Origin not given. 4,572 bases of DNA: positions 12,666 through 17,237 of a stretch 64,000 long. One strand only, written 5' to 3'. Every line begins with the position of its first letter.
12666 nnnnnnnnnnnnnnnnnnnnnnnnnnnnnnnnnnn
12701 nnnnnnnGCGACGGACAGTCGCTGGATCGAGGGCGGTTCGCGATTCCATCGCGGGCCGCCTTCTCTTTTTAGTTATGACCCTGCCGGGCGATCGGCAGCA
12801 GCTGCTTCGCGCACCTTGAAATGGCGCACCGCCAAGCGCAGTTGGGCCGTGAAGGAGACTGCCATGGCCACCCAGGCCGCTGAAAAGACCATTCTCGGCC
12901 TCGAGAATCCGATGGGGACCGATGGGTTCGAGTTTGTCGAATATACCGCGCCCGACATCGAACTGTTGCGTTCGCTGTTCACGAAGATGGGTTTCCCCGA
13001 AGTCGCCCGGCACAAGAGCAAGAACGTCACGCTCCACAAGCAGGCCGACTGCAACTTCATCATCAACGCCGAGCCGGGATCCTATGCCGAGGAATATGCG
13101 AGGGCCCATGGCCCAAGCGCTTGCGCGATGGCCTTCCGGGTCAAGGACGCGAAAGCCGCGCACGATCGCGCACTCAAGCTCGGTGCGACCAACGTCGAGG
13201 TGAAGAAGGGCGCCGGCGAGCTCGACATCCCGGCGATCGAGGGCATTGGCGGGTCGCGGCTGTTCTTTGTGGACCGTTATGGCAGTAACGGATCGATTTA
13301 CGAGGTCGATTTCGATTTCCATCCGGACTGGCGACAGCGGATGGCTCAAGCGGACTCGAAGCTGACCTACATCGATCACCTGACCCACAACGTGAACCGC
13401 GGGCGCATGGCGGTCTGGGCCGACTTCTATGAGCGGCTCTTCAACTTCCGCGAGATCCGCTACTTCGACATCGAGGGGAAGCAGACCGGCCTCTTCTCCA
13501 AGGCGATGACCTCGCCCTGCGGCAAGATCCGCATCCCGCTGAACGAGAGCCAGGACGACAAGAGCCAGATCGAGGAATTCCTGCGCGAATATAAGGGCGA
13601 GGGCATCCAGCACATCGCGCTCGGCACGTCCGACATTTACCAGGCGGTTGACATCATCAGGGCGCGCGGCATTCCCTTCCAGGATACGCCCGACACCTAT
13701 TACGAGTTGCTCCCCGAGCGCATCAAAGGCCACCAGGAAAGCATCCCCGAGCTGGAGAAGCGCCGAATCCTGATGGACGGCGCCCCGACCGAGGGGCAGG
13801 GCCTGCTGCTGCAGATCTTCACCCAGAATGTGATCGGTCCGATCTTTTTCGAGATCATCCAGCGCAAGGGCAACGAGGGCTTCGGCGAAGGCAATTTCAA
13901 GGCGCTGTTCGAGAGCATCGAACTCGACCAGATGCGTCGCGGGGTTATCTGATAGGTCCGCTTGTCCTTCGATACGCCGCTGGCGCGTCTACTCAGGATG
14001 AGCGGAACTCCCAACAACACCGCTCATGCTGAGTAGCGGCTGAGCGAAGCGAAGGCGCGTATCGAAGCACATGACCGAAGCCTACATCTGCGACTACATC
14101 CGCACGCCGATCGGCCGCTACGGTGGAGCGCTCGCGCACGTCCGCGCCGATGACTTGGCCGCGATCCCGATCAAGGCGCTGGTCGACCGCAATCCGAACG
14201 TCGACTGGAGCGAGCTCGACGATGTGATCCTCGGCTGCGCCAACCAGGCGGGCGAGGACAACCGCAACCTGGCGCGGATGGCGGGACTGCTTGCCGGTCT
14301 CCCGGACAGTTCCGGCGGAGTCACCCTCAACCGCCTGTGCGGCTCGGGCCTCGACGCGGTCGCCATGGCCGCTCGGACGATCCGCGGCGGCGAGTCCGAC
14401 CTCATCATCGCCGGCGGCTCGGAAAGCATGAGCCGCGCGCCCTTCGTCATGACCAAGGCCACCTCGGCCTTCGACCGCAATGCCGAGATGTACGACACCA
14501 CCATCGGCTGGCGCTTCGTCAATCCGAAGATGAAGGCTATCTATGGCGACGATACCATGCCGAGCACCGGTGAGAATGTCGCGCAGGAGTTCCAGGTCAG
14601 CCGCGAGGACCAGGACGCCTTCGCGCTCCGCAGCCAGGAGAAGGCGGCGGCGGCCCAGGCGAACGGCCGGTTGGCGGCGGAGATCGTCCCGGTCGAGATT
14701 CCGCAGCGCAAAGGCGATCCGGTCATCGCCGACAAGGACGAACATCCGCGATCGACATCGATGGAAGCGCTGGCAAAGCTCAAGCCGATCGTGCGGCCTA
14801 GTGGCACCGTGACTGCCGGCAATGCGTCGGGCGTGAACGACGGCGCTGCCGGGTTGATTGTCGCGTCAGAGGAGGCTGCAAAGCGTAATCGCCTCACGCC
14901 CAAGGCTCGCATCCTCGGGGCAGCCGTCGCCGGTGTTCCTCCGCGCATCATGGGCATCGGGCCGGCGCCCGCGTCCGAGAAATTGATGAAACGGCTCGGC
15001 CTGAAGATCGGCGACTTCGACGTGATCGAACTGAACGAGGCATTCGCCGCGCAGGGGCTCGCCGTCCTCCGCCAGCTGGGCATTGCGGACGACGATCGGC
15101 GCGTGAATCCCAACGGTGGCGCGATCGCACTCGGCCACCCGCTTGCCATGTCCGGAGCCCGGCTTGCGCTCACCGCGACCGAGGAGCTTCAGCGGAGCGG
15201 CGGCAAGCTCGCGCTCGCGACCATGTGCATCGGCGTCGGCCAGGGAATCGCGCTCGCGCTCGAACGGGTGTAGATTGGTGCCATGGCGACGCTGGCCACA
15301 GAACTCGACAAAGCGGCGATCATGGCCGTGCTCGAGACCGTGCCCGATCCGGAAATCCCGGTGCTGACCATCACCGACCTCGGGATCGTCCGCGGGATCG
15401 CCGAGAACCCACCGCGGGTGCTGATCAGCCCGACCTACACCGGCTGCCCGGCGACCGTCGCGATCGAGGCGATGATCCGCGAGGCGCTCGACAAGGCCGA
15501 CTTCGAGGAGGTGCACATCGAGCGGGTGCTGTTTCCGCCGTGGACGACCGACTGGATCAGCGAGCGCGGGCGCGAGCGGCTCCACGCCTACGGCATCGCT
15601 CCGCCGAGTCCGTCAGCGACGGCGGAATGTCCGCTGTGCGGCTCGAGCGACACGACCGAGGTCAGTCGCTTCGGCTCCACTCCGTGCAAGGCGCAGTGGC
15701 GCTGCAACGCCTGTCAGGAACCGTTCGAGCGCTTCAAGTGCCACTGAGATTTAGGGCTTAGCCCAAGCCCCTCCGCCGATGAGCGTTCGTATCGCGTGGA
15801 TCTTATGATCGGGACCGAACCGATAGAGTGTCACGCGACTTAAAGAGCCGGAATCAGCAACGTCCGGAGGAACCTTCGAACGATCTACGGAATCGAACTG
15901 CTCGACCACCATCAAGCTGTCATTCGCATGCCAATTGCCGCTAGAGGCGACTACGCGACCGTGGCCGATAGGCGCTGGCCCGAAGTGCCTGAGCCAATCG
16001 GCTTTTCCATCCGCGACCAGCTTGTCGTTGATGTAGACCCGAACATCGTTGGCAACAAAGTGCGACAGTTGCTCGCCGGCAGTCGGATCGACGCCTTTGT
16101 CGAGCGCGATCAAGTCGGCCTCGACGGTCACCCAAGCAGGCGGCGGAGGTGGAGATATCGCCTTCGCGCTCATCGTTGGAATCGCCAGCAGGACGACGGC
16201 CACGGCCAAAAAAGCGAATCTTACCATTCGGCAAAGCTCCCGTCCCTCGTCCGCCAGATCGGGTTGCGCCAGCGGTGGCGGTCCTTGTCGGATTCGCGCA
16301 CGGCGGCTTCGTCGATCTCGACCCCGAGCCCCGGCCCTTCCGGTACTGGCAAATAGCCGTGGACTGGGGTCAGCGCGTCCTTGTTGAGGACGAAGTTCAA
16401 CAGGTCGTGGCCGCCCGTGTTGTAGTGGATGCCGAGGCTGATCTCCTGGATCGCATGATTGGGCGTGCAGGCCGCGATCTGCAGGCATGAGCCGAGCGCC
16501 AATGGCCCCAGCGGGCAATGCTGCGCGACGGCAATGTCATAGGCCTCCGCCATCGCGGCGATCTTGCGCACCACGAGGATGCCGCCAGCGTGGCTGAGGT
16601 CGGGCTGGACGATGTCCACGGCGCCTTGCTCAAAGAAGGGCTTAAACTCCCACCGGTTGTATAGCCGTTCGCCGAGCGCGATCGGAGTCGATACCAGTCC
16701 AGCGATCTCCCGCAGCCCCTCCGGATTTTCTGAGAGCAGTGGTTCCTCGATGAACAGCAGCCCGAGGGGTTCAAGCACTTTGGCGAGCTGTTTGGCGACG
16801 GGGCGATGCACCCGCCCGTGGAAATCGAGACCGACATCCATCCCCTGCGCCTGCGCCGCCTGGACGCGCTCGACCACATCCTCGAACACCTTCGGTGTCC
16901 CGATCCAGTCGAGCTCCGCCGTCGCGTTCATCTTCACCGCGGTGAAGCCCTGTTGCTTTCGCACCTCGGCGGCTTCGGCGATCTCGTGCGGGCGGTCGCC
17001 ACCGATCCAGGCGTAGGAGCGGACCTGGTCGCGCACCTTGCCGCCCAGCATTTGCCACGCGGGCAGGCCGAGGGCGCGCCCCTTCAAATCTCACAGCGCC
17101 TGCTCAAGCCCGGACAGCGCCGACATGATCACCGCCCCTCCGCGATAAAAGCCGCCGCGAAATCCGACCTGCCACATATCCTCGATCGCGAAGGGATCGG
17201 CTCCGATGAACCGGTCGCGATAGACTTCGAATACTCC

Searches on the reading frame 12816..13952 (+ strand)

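Call 40: search_protein_families(library=pfam, proteins=[window:12816-13952:+], max_evalue=0.00001)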
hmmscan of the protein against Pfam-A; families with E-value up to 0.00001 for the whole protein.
window:12816-13952:+ (378 aa): 3 families
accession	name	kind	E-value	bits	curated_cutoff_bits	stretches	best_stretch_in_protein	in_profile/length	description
PF14696.12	Glyoxalase_5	-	3.4e-59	199.4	27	1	30-167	2-139/139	Hydroxyphenylpyruvate dioxygenase, HPPD, N-terminal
PF00903.31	Glyoxalase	-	1.7e-16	61.2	20.6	1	186-296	2-103/121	Glyoxalase/Bleomycin resistance protein/Dioxygenase superfamily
PF13669.12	Glyoxalase_4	-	1.5e-09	38.5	27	0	203-290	15-95/109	Glyoxalase/Bleomycin resistance protein/Dioxygenase superfamily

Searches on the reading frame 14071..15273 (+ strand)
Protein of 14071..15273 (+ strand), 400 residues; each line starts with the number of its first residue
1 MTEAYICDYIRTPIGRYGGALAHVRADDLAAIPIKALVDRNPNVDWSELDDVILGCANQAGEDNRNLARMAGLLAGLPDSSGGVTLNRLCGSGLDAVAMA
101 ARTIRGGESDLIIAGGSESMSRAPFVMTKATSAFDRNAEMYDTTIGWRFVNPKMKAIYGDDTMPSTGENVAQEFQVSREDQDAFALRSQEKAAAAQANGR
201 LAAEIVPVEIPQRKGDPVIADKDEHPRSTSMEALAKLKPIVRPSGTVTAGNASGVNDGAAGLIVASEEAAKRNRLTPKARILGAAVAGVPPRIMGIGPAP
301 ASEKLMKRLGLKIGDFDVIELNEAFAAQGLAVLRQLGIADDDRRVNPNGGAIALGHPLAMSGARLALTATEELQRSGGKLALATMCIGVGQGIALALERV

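Call 40: search_protein_families(library=pfam, proteins=[window:14071-15273:+], max_evalue=0.00001)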
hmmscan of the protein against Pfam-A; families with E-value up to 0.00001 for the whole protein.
window:14071-15273:+ (400 aa): 3 families
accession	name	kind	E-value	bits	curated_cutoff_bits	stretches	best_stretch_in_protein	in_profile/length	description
PF00108.29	Thiolase_N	-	6.5e-76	255.6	26.4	1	5-268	2-260/260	Thiolase, N-terminal domain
PF02803.24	Thiolase_C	-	3.6e-43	146.6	27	1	275-399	1-123/123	Thiolase, C-terminal domain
PF00109.32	ketoacyl-synt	-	8e-06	26.1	20.8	0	89-130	173-215/252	Beta-ketoacyl synthase, N-terminal domain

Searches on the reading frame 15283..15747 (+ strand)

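Call 40: search_protein_families(library=pfam, proteins=[window:15283-15747:+], max_evalue=0.00001)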
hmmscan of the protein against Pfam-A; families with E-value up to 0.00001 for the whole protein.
window:15283-15747:+ (154 aa): 2 families
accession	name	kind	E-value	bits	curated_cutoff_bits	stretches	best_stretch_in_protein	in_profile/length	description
PF23451.1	Zn_ribbon_PaaD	-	7.1e-21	74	27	1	110-152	11-53/53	PaaD zinc beta ribbon domain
PF01883.24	FeS_assembly_P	-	2.9e-10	40.7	23.5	1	10-71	1-63/73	Iron-sulfur cluster assembly protein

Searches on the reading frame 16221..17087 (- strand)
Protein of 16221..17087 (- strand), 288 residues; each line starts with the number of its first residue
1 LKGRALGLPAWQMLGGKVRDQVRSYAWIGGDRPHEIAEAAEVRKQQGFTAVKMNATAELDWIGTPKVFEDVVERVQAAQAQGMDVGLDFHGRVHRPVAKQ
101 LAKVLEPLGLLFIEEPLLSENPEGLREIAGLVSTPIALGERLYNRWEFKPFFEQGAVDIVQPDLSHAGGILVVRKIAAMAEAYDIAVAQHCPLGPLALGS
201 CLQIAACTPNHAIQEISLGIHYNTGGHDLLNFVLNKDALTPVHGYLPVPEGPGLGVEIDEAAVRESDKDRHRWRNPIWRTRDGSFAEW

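Call 40: search_protein_families(library=pfam, proteins=[window:16221-17087:-], max_evalue=0.00001)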
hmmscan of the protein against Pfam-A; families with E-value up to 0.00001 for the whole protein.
window:16221-17087:- (288 aa): 1 family
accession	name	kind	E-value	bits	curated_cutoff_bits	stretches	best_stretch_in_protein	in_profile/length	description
PF13378.12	MR_MLE_C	-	2.4e-65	220.7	29.4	1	37-261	4-218/219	Enolase C-terminal domain-like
